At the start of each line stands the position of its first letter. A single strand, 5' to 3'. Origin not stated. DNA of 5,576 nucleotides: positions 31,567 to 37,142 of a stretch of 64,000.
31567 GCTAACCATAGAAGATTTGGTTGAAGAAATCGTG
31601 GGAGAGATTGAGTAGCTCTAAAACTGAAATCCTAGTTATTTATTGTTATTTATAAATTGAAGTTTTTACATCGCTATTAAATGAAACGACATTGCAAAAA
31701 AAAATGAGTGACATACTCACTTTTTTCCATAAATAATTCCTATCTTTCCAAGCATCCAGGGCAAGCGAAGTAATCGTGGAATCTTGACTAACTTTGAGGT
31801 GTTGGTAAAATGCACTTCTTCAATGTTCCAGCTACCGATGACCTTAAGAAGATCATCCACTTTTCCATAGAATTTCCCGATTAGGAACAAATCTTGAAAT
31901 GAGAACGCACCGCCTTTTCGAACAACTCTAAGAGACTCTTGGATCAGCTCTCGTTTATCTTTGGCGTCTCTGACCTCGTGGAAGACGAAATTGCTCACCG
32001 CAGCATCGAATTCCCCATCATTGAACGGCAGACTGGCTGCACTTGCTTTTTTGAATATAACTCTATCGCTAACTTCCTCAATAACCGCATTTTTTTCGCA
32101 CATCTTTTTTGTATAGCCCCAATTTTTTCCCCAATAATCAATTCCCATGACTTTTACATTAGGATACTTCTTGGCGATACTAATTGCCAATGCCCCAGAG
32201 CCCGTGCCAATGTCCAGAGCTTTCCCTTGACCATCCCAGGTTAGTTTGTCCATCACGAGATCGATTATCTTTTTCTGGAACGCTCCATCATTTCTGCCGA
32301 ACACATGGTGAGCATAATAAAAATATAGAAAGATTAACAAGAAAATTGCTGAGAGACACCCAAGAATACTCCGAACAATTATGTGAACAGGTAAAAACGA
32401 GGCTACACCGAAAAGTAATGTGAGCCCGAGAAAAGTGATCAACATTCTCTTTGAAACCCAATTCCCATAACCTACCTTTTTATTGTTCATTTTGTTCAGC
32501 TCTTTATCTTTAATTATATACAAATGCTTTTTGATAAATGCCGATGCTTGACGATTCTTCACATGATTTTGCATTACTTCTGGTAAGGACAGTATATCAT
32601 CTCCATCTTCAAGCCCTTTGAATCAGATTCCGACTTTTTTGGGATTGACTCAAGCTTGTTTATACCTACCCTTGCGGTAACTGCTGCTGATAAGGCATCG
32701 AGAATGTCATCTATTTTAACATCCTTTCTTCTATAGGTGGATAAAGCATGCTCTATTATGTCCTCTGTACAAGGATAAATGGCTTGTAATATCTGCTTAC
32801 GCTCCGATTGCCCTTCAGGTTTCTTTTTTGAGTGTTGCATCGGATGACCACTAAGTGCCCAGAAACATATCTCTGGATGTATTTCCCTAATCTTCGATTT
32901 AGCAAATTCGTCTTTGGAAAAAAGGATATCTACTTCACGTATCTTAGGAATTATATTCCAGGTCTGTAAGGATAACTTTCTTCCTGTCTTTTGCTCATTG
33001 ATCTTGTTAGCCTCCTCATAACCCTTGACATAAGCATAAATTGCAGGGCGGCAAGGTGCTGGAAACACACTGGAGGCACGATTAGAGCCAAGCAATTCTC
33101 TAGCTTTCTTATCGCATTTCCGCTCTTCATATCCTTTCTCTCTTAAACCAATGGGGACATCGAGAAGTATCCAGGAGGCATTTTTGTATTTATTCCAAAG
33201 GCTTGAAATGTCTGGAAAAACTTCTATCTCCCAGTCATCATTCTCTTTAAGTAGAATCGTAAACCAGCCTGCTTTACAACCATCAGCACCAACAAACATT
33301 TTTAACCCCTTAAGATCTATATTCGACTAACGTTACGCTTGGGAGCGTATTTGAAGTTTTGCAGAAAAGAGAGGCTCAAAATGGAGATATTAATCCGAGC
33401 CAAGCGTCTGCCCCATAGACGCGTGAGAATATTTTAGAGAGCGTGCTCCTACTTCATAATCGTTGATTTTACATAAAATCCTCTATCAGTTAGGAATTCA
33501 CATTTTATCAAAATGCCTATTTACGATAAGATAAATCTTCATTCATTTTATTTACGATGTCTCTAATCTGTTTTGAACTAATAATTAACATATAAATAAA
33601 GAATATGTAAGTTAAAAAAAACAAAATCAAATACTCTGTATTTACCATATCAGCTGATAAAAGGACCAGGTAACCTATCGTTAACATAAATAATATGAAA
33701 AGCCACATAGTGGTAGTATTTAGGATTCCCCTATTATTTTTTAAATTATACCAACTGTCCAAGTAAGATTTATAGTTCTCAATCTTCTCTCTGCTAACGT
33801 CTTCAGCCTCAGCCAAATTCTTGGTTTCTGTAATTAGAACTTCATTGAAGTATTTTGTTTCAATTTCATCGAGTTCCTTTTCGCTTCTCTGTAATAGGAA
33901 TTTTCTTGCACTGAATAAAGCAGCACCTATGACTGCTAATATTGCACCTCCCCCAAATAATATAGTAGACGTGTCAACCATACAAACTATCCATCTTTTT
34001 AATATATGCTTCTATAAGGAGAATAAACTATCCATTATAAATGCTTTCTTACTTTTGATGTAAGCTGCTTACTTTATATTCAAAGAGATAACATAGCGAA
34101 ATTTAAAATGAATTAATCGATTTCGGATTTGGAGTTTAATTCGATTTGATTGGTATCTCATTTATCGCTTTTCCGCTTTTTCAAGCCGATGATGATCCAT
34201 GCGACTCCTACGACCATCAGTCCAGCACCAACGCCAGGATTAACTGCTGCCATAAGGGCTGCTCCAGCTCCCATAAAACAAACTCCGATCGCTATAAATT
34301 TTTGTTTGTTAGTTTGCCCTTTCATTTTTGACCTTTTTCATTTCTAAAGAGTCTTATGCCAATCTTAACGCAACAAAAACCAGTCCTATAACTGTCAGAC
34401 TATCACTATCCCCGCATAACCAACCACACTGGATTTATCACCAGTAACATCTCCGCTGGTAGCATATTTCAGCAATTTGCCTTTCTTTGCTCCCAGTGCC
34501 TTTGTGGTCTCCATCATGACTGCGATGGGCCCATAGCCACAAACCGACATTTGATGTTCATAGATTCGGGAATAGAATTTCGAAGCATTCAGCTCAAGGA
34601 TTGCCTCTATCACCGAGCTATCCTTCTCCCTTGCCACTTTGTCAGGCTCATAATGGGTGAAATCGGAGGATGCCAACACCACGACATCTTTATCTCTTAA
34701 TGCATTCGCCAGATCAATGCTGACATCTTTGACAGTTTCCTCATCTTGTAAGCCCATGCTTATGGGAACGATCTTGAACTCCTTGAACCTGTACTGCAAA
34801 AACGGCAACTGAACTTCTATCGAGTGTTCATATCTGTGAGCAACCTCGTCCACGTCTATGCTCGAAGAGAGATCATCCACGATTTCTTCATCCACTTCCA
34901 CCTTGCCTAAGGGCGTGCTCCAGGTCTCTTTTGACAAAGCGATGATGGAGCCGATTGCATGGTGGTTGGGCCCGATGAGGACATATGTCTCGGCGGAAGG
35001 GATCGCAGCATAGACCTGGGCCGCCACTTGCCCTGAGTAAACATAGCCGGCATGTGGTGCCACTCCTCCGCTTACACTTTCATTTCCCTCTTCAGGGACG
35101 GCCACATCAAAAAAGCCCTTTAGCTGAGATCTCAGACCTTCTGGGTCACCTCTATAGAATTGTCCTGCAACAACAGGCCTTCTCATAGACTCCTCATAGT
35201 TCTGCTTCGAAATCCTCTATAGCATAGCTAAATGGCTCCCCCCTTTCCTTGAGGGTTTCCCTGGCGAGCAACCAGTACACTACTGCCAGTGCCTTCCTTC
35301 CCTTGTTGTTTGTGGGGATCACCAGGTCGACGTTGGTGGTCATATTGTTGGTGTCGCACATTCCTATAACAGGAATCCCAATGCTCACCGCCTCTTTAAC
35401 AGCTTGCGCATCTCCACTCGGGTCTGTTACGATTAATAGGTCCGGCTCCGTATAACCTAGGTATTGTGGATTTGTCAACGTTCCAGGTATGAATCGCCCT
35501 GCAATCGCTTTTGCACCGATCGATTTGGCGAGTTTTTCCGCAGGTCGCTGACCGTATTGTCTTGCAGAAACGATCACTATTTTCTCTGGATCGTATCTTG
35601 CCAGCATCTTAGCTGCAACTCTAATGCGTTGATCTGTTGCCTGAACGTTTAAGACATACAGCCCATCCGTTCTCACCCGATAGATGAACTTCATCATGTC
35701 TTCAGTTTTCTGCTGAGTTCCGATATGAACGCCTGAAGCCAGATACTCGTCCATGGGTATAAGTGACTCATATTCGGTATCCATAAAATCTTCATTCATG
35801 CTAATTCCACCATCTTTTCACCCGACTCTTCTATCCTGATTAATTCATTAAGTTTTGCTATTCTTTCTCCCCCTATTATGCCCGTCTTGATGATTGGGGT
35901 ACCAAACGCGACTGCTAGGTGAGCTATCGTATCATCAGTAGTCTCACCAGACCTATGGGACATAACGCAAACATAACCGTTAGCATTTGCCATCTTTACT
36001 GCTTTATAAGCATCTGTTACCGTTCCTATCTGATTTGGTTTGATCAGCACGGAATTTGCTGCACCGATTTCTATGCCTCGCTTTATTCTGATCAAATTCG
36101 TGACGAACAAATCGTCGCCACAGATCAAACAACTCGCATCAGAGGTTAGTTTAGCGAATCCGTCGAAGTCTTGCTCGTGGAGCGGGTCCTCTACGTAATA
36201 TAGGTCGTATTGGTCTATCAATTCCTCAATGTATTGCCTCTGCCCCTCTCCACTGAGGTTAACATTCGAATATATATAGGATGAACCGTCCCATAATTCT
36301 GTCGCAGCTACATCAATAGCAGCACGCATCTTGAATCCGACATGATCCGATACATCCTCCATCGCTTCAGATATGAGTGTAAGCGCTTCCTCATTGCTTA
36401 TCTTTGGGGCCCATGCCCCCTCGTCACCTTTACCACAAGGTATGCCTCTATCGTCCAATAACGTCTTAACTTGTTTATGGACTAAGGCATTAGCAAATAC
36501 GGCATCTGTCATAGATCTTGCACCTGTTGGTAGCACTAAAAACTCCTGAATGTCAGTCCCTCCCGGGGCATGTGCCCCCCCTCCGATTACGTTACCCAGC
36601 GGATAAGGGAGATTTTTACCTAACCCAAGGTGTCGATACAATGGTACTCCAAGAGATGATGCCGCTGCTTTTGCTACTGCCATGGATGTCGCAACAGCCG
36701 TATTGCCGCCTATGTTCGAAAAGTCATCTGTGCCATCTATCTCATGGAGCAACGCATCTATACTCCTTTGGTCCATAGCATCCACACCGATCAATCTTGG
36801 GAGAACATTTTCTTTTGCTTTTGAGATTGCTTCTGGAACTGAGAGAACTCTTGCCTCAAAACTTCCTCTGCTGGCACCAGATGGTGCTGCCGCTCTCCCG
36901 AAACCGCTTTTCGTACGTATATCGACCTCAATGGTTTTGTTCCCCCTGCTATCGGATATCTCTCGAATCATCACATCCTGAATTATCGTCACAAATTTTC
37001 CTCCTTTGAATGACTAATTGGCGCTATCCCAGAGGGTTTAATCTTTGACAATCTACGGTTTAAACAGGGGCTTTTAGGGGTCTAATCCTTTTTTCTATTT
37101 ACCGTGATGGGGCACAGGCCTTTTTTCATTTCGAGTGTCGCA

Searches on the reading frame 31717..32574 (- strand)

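Call 61: search_protein_families(library=pfam, proteins=[window:31717-32574:-])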
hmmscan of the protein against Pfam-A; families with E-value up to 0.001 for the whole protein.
window:31717-32574:- (285 aa): 12 families
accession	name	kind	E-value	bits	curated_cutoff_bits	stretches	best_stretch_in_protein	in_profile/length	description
PF08241.18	Methyltransf_11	-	2.1e-16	60.8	21.2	1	120-225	1-94/95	Methyltransferase domain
PF13649.12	Methyltransf_25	-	6.4e-16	59.3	27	1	120-222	2-97/97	Methyltransferase domain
PF13847.12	Methyltransf_31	-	3.9e-13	49.7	27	1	117-230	5-113/145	Methyltransferase domain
PF01209.24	Ubie_methyltran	-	3.4e-09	36.8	20.1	1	101-225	37-150/233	ubiE/COQ5 methyltransferase family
PF08242.18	Methyltransf_12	-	4.2e-09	37.5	30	1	120-223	1-97/98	Methyltransferase domain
PF05175.20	MTS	-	1.4e-08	35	23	1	106-224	22-136/170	Methyltransferase small domain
PF13489.12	Methyltransf_23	-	4.1e-08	33.5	27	1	114-229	21-119/164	Methyltransferase domain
PF02353.26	CMAS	-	5.3e-06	26.4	27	1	100-227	47-165/273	Mycolic acid cyclopropane synthetase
PF06325.19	PrmA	-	0.00025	21.1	22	1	115-222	162-254/296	Ribosomal protein L11 methyltransferase (PrmA)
PF00891.24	Methyltransf_2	-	0.0003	20.6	22.3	1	107-146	54-93/210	O-methyltransferase domain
PF24675.1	NpmA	-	0.00073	19.3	60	0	114-151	22-59/214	16S rRNA (adenine(1408)-N(1))-methyltransferase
PF02390.23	Methyltransf_4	-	0.00089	19.2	24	0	119-154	5-40/173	Putative methyltransferase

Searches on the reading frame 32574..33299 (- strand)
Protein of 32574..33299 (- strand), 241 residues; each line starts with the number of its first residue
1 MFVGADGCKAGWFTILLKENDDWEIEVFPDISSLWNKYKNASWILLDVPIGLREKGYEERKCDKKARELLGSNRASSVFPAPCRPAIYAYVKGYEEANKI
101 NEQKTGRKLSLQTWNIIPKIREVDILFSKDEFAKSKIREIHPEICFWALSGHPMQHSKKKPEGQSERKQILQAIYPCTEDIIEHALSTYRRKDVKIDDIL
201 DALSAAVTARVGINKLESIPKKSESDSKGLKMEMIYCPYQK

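Call 61: search_protein_families(library=pfam, proteins=[window:32574-33299:-])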
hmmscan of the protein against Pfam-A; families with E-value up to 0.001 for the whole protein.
window:32574-33299:- (241 aa): 1 family
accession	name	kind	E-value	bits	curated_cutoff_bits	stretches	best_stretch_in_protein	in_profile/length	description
PF04250.19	DUF429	-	2.6e-56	191.2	23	1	4-224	1-213/214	Protein of unknown function (DUF429)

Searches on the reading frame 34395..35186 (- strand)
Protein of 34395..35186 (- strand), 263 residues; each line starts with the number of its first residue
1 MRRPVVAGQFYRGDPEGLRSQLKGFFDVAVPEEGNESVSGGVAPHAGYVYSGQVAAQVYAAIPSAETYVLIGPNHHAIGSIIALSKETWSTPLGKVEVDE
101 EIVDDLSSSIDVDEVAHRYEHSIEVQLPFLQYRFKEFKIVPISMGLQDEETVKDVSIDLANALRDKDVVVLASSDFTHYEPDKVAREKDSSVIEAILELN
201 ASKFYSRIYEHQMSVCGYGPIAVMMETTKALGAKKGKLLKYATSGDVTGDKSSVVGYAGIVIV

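Call 21: search_protein_families(library=pfam, proteins=[window:34395-35186:-])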
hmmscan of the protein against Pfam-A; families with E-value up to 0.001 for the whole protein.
window:34395-35186:- (263 aa): 1 family
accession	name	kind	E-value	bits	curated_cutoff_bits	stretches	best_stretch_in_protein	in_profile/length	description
PF01875.22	Memo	-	7.3e-87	291.4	27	1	4-261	2-269/269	Memo-like protein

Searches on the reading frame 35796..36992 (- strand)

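Call 21: search_protein_families(library=pfam, proteins=[window:35796-36992:-])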
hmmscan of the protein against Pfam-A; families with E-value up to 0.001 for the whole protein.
window:35796-36992:- (398 aa): 3 families
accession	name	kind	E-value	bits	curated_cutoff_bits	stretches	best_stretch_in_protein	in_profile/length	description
PF00113.28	Enolase_C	-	1e-70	238.8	21.5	1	127-390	3-280/296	Enolase, C-terminal TIM barrel domain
PF03952.21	Enolase_N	-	3.6e-37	127.9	35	1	4-122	1-131/131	Enolase, N-terminal domain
PF13378.12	MR_MLE_C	-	3.6e-12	46.9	29.4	1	247-366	56-172/219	Enolase C-terminal domain-like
